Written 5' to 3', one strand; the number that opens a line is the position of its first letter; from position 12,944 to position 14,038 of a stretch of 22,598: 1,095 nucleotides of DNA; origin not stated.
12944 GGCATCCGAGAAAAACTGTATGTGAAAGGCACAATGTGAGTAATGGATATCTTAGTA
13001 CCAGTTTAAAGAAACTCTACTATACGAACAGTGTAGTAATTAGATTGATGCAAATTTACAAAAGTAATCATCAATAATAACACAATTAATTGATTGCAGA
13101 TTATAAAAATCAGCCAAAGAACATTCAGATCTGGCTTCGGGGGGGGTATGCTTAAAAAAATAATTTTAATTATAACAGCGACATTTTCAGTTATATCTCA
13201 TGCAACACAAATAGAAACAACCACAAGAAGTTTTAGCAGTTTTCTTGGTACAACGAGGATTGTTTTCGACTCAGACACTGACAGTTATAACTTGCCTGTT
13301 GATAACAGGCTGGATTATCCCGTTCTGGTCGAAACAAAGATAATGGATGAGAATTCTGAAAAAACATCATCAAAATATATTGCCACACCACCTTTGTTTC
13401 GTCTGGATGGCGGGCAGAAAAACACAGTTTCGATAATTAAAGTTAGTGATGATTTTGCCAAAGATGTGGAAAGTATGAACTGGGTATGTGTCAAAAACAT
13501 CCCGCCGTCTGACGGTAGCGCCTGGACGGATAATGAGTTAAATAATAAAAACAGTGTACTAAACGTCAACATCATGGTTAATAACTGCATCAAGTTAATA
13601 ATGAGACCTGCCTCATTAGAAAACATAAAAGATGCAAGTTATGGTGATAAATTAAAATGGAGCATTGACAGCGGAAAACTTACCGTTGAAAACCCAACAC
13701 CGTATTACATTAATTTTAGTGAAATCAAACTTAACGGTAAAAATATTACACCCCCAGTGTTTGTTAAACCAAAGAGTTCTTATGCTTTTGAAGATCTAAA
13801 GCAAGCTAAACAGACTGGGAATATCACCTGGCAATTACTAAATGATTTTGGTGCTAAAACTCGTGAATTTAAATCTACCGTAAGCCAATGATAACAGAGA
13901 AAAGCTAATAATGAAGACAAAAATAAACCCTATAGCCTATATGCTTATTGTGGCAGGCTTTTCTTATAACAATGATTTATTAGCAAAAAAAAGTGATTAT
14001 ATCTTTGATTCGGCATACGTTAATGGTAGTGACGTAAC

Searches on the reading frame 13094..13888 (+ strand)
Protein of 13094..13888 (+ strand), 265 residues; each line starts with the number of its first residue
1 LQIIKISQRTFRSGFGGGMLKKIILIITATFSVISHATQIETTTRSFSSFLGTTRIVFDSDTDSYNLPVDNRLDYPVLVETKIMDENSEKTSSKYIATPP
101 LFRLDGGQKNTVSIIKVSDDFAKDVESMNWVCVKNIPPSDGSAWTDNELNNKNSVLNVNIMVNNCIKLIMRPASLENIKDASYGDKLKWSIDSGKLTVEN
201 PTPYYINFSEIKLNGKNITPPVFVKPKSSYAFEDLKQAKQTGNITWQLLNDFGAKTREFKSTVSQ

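Call 8: search_protein_families(proteins=[window:13094-13888:+], library=ncbifam, max_evalue=0.1)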
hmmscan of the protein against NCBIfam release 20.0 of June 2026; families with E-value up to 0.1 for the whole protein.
window:13094-13888:+ (265 aa): 21 families
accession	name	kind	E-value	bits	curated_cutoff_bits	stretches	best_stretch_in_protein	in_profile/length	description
NF011823.0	PRK15295.1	equivalog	2.2e-49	167.8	309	1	48-260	21-224/227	fimbrial assembly chaperone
NF011770.1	PRK15224.1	exception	4.5e-43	147.5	475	1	29-260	19-242/246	pili assembly chaperone SafB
NF011827.0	PRK15299.1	equivalog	6.4e-36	123.9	375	1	51-262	26-226/227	fimbrial chaperone protein StiB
NF011773.0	PRK15233.1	exception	2.5e-31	109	352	1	41-255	34-241/250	SEF14/SEF18 fimbria chaperone SefB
NF011742.0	PRK15195.1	equivalog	1e-26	93.6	327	1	48-257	26-223/230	type 1 fimbria chaperone FimC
NF011755.1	PRK15208.1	exception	1.4e-26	93.3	360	1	51-256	22-217/225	long polar fimbrial biogenesis chaperone LpfB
NF011818.0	PRK15290.1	equivalog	2.6e-25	89.3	317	1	31-262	20-242/243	fimbrial chaperone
NF007398.0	PRK09926.1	equivalog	8.7e-25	87.7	285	1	36-256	13-240/246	fimbrial chaperone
NF011758.0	PRK15211.1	equivalog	1.5e-24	86.5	248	1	36-255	11-224/230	fimbrial chaperone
NF011735.0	PRK15188.1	equivalog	1.1e-20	74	365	1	37-257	17-221/228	fimbrial chaperone protein BcfB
NF007392.0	PRK09918.1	subfamily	7.5e-17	61.5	183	1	33-209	16-176/236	fimbria/pilus chaperone family protein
NF008483.0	PRK11385.1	equivalog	2e-16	59.9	357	1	48-254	27-226/236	fimbrial chaperone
NF011739.0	PRK15192.1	equivalog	2.8e-16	59.5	296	1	50-254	25-221/234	pili/flagellar-assembly chaperone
NF011782.0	PRK15246.1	equivalog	5.6e-15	55.1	277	1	52-262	34-238/252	fimbrial assembly chaperone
NF011790.0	PRK15254.1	equivalog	3.5e-14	52.6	370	1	52-208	29-176/247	fimbrial chaperone protein StdC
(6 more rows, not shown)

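Call 25: search_solved_structures(query=window:13148-13888:+, max_evalue=0.001)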
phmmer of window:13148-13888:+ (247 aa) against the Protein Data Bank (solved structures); distinct sequences matched with E-value up to 0.001: 28.
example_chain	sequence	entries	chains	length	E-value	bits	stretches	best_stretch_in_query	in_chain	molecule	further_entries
1p5u_A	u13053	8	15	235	8.9e-51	176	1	23-245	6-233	Chaperone protein Caf1M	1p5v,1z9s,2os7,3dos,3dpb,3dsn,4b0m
4ayf_A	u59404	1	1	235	1.6e-49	171.9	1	23-245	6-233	CHAPERONE PROTEIN CAF1M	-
4az8_A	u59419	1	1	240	2.7e-49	171.2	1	23-245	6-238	CHAPERONE PROTEIN CAF1M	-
4ay0_A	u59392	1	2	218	5.9e-48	166.8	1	23-245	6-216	CHAPERONE PROTEIN CAF1M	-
4djm_A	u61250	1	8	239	9.9e-47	162.8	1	19-243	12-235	DraB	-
2co6_B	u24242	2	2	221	1e-38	136.6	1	21-242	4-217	PUTATIVE FIMBRIAE ASSEMBLY CHAPERONE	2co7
1l4i_A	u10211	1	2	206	1.5e-22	83.6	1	33-245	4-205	SfaE PROTEIN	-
1qun_A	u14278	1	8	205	2.1e-21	79.9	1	33-240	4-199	PAPD-LIKE CHAPERONE FIMC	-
3rfz_C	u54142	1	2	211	2.1e-21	79.8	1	33-241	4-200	Chaperone protein fimC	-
1kiu_A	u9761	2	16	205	4.9e-21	78.7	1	33-240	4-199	CHAPERONE PROTEIN FimC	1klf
9bog_C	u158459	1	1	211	5.1e-21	78.6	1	33-241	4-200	Type 1 fimbria chaperone FimC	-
9fw9_C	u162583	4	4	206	5.9e-21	78.4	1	32-240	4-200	Chaperone protein FimC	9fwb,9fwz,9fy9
6e14_C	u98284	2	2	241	6e-21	78.4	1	32-240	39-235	Chaperone protein FimC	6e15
9fx8_C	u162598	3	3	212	6.1e-21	78.4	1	32-241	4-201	Chaperone protein FimC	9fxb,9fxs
1bf8_A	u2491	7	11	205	6.6e-21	78.2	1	33-240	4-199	CHAPERONE PROTEIN FIMC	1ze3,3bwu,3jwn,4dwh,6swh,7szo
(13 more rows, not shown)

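Call 64: search_solved_structures(query=window:13148-13888:+, max_evalue=1e-40, show_alignments=5)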
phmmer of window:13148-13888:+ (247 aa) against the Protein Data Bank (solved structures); distinct sequences matched with E-value up to 1e-40: 5.
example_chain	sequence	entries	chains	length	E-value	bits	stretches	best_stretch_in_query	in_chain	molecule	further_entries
1p5u_A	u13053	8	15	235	8.9e-51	176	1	23-245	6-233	Chaperone protein Caf1M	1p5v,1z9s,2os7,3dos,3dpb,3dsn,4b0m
4ayf_A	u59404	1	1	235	1.6e-49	171.9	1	23-245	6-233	CHAPERONE PROTEIN CAF1M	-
4az8_A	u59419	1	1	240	2.7e-49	171.2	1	23-245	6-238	CHAPERONE PROTEIN CAF1M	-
4ay0_A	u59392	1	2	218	5.9e-48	166.8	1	23-245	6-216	CHAPERONE PROTEIN CAF1M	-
4djm_A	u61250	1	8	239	9.9e-47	162.8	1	19-243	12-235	DraB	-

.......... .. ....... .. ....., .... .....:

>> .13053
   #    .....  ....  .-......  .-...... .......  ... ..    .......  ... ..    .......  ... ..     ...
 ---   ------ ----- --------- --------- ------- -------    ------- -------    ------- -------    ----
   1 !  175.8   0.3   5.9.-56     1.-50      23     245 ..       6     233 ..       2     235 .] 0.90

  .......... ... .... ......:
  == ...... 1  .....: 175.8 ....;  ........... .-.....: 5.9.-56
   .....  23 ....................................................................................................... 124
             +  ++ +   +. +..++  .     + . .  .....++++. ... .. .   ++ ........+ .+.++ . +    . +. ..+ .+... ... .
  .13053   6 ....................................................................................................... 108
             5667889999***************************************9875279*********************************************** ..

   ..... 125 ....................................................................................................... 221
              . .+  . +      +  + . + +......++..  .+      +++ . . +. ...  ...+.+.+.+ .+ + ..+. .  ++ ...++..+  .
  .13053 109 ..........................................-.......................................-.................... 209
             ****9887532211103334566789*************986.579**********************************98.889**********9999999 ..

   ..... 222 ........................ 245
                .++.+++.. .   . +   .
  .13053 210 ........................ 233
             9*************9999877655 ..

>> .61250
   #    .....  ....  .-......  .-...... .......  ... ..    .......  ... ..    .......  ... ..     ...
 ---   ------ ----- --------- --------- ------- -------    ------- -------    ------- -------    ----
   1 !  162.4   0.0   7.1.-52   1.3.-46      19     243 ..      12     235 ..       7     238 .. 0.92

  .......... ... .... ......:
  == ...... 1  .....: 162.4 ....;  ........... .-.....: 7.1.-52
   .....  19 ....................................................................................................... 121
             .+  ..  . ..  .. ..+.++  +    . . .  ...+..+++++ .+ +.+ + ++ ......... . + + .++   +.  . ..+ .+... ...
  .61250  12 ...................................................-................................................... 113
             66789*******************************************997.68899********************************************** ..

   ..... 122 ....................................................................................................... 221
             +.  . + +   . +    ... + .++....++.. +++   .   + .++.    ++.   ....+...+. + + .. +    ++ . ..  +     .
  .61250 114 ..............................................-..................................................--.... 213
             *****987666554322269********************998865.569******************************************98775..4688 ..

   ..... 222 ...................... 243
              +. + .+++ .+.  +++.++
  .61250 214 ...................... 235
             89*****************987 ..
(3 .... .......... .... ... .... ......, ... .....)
